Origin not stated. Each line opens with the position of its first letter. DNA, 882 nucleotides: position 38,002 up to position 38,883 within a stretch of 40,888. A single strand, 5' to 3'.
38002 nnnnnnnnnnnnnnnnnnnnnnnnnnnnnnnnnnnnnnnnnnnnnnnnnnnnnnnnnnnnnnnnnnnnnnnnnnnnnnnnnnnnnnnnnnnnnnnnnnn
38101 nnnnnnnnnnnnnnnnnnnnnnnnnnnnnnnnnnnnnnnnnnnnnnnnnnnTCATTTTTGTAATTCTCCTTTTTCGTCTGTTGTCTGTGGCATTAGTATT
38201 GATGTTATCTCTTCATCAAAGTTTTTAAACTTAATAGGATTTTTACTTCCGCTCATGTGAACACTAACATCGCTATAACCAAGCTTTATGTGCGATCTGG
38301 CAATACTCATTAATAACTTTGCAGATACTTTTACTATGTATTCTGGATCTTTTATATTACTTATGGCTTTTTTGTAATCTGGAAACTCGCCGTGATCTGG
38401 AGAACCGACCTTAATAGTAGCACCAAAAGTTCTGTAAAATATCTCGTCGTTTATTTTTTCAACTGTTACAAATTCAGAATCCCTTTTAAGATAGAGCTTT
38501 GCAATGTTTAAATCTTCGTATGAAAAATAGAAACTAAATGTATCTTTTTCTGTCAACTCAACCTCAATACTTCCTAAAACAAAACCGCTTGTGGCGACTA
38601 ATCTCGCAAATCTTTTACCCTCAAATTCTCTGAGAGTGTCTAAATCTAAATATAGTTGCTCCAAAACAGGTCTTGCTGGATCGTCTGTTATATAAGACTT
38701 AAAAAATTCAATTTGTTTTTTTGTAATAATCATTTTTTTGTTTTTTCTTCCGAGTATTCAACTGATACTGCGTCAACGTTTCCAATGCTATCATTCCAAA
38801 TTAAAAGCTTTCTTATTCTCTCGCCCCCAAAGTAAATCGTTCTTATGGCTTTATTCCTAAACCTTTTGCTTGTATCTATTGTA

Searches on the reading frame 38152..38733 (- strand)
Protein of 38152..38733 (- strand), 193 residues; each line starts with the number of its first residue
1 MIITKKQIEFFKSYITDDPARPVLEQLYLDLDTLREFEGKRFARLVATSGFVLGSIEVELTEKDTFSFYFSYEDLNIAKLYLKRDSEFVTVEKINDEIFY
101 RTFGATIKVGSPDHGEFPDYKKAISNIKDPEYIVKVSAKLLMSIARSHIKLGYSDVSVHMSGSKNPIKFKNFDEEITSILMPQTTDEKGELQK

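Call 40: search_protein_families(library=phrogs, proteins=[window:38152-38733:-], max_evalue=0.001)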
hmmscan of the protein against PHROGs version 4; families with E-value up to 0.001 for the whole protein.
window:38152-38733:- (193 aa): 2 families
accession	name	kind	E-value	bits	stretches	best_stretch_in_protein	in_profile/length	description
phrog_947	-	DNA, RNA and nucleotide metabolism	1.2e-06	28.7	1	7-174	138-296/368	DNA polymerase processivity factor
phrog_3007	-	DNA, RNA and nucleotide metabolism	1.7e-05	25.6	1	40-185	34-186/190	RusA-like Holliday junction resolvase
